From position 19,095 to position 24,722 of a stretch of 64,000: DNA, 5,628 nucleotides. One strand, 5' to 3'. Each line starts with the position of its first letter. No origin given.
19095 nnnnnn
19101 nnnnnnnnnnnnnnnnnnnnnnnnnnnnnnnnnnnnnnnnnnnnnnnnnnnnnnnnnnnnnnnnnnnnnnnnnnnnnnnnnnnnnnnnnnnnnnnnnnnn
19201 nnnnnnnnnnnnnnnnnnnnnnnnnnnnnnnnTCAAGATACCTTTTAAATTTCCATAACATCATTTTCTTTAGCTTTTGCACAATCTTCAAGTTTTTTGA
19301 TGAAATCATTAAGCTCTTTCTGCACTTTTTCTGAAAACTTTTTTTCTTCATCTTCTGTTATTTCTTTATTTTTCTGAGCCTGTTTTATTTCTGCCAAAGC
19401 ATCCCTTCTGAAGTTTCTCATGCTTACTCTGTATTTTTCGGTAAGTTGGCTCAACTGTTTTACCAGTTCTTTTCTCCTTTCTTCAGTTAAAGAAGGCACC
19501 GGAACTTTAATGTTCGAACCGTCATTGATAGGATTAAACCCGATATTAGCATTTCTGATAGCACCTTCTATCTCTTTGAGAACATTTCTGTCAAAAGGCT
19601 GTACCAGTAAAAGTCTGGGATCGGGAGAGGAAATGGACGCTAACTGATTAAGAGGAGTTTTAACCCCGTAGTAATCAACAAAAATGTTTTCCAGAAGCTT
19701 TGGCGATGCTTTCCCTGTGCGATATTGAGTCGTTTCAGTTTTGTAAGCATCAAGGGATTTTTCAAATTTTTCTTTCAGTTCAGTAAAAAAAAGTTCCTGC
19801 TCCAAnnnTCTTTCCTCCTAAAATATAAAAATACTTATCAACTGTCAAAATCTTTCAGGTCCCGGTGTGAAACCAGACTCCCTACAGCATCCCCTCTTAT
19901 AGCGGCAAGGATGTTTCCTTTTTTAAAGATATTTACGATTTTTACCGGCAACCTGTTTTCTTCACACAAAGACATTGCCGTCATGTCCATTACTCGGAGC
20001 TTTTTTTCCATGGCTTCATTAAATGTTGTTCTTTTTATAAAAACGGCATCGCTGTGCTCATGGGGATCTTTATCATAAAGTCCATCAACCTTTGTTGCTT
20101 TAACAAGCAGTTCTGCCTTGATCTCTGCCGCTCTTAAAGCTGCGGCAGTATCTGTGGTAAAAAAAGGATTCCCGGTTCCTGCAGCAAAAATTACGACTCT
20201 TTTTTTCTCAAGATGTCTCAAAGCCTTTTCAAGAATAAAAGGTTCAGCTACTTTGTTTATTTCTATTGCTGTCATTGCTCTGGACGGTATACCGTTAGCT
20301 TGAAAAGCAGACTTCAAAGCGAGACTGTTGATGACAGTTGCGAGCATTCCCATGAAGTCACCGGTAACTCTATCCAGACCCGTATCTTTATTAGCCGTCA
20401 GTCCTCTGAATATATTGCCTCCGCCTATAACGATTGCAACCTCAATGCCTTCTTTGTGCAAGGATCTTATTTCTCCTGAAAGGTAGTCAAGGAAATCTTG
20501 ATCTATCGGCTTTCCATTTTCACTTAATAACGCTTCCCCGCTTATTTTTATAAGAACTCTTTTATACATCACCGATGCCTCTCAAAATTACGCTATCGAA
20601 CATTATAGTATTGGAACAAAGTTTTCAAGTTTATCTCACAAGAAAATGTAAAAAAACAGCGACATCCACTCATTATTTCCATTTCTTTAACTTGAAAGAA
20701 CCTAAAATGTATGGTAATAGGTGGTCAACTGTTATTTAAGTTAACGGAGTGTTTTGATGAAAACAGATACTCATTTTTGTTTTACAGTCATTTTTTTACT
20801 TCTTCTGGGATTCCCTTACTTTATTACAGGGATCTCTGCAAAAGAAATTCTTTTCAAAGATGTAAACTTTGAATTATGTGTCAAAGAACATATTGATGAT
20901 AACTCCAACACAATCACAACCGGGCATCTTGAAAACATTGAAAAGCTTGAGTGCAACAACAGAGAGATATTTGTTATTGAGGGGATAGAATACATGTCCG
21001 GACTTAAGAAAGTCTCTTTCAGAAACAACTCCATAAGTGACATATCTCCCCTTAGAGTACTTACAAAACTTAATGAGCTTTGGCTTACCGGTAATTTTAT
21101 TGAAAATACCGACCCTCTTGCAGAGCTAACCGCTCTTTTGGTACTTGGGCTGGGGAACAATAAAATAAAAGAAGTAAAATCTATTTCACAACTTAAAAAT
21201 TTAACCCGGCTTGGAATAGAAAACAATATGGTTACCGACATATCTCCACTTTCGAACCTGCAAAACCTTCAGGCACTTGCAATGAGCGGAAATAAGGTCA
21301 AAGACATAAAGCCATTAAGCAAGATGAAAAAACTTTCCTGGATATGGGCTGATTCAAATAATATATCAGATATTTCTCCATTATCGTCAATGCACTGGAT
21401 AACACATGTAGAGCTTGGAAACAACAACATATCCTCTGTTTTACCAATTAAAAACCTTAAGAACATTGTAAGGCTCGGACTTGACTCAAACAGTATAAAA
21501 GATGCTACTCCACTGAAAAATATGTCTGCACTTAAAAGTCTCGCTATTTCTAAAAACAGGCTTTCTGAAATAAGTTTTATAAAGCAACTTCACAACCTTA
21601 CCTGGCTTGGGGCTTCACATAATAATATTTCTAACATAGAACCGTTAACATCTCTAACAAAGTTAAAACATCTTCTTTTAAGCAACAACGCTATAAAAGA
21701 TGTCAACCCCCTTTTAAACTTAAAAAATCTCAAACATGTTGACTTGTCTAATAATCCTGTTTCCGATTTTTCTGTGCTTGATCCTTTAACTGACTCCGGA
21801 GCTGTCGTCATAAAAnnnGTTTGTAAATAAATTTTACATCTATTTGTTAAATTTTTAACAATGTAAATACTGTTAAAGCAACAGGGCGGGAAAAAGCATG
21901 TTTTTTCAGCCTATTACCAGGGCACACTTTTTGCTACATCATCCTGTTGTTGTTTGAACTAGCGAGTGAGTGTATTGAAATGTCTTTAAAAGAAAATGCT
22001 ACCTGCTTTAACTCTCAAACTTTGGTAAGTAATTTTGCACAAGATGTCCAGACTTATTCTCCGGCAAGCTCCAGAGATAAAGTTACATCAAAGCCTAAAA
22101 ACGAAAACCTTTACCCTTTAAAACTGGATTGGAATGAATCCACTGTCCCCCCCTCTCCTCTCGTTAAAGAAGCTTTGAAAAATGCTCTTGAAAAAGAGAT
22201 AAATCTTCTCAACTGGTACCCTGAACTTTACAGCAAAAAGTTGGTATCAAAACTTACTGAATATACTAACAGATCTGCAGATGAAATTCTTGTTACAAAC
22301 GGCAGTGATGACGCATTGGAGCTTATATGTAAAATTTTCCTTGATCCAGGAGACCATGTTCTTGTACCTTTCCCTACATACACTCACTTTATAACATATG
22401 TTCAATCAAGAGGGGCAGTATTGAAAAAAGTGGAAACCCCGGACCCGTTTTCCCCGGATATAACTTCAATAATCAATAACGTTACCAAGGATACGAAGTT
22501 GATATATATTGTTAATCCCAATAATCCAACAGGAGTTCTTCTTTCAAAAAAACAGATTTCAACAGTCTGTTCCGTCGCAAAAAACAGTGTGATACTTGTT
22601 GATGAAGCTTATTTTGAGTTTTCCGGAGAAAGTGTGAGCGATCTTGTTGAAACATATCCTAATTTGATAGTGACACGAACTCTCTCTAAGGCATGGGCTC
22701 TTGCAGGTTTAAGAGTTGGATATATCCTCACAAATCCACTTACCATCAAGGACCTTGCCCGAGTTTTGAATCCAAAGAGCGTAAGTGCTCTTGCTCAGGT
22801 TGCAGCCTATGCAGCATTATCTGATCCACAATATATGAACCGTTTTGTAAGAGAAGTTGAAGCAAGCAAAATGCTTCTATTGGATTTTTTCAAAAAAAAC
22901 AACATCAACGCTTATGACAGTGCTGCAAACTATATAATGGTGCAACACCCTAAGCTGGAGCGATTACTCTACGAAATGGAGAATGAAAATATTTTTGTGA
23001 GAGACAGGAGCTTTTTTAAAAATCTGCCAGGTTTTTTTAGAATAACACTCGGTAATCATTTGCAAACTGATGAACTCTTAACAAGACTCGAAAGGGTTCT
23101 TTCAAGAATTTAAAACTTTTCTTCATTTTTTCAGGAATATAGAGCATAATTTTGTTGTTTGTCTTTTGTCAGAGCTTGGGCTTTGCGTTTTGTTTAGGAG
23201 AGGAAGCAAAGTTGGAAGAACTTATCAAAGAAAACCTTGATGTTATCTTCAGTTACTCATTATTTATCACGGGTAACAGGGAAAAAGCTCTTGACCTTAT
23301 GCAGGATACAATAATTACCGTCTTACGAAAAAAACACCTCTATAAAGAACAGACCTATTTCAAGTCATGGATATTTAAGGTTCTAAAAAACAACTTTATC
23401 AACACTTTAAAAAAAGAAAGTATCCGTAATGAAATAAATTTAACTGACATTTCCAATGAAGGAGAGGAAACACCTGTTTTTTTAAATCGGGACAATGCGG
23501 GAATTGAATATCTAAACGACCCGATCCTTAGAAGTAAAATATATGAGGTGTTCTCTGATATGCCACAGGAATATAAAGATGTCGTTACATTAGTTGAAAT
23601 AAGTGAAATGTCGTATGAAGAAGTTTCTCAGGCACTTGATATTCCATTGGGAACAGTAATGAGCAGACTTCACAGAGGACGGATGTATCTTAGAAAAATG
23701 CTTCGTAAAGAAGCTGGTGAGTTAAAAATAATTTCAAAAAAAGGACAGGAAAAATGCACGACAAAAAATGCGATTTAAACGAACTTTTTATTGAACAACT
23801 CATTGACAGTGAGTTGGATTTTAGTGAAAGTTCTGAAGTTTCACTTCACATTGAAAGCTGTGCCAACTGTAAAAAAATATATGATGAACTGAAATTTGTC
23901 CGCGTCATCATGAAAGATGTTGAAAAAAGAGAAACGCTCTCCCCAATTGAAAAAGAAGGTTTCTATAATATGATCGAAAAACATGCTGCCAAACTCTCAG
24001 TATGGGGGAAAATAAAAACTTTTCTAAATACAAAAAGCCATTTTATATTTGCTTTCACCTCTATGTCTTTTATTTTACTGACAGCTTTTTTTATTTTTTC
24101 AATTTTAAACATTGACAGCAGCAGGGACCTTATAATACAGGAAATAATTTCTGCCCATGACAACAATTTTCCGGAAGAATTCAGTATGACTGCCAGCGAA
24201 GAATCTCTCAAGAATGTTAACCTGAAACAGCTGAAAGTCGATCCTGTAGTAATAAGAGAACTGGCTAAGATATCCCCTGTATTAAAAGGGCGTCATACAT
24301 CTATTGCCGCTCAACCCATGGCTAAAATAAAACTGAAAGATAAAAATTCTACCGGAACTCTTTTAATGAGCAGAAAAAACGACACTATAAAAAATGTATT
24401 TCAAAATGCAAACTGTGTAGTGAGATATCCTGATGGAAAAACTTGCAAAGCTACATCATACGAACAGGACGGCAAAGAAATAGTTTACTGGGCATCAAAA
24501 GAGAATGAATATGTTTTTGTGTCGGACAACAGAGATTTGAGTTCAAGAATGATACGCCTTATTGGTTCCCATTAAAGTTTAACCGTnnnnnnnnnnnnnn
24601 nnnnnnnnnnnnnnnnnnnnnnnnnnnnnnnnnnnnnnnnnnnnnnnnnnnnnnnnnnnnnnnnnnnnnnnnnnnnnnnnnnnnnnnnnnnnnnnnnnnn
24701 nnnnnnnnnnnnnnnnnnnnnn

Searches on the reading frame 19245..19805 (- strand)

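Call 38: search_protein_families(library=pfam, proteins=[window:19245-19805:-], max_evalue=0.0001)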
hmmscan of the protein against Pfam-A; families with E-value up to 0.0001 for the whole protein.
window:19245-19805:- (186 aa): 1 family
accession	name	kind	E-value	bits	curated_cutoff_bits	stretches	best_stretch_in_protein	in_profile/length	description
PF01765.24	RRF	-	2.2e-61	206.9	29.7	1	22-184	2-164/164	Ribosome recycling factor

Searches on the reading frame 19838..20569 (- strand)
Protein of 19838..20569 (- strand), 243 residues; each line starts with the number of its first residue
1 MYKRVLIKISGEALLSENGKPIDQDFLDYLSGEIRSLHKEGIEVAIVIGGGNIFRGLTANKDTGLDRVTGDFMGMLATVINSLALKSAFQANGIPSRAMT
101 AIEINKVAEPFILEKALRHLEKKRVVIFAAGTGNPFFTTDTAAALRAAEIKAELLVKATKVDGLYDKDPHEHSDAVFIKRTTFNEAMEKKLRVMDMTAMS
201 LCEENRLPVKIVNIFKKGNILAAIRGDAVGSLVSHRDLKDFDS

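Call 39: search_protein_families(library=pfam, proteins=[window:19838-20569:-], max_evalue=0.0001)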
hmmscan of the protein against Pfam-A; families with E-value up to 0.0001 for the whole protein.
window:19838-20569:- (243 aa): 1 family
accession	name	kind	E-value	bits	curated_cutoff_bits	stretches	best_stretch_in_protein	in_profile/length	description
PF00696.33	AA_kinase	-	5.6e-40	138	24.9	1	3-213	1-234/234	Amino acid kinase family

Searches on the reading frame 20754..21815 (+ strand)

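Call 39: search_protein_families(library=pfam, proteins=[window:20754-21815:+], max_evalue=0.0001)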
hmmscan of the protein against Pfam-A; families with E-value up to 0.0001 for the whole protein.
window:20754-21815:+ (354 aa): 6 families
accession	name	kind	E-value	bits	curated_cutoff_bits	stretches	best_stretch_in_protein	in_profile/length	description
PF12799.13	LRR_4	-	4.3e-42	141.6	27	3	302-343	1-43/44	Leucine Rich repeats (2 copies)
PF13855.12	LRR_8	-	2.9e-18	65.8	27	1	237-292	2-61/61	Leucine rich repeat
PF23598.1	LRR_14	-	7.4e-11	41.8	40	2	201-334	9-149/353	Leucine-rich repeat region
PF14580.12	LRR_9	-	8.8e-11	42.1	30.5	0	62-139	44-126/175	Leucine-rich repeat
PF23952.1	LRR_EndoS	-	8.8e-07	29.6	27.9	0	56-158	18-116/116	Endo-beta-N-acetylglucosaminidase EndoS LRR domain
PF00560.39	LRR_1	-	1e-05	25.1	20.6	0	325-338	1-14/23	Leucine Rich Repeat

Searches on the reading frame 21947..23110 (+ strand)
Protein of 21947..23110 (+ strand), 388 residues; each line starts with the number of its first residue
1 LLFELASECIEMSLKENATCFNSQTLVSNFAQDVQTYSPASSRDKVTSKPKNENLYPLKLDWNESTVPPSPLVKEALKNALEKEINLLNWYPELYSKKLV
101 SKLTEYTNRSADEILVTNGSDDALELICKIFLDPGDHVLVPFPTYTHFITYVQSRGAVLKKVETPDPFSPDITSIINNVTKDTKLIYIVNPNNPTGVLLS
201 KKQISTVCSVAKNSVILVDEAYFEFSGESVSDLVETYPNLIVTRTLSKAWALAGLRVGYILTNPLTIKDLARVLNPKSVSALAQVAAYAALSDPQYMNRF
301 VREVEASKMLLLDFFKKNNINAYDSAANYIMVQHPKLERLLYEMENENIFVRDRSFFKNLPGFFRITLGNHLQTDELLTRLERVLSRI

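Call 39: search_protein_families(library=pfam, proteins=[window:21947-23110:+], max_evalue=0.0001)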
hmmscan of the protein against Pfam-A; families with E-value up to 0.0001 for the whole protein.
window:21947-23110:+ (388 aa): 2 families
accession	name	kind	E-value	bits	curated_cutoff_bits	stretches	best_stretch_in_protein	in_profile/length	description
PF00155.27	Aminotran_1_2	-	4.4e-56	191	19.7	1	59-381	5-361/361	Aminotransferase class I and II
PF00266.25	Aminotran_5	-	9.1e-06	25.3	21.5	1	109-221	59-177/371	Aminotransferase class-V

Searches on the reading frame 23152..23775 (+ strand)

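Call 39: search_protein_families(library=pfam, proteins=[window:23152-23775:+], max_evalue=0.0001)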
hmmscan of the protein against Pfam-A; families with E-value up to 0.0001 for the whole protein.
window:23152-23775:+ (208 aa): 3 families
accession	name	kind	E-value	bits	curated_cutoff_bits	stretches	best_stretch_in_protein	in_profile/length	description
PF08281.18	Sigma70_r4_2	-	1.4e-12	47.5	25.7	1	129-178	3-52/54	Sigma-70, region 4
PF04542.20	Sigma70_r2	-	3.8e-09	36.6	24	1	24-89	1-68/71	Sigma-70 region 2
PF04545.22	Sigma70_r4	-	7.5e-08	32.2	24.1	1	135-182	3-50/50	Sigma-70, region 4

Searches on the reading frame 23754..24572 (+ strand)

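Call 39: search_protein_families(library=pfam, proteins=[window:23754-24572:+], max_evalue=0.0001)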
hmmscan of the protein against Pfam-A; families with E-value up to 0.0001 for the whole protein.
window:23754-24572:+ (273 aa): 0 families

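Call 61: search_protein_families(library=ncbifam, proteins=[window:23754-24572:+], max_evalue=0.01)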
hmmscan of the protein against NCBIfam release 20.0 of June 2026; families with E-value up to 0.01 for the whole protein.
window:23754-24572:+ (273 aa): 3 families
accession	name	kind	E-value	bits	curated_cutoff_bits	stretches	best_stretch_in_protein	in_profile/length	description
TIGR03988.1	antisig_RsrA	equivalog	0.00032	20.7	62.5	1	13-55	9-51/77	mycothiol system anti-sigma-R factor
NF052368.1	antisigmaE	subfamily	0.0017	18.1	50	1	5-50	3-48/48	anti-sigma factor family protein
NF008114.0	PRK10861.1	equivalog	0.0019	17.5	277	1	186-264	206-280/324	signal peptidase I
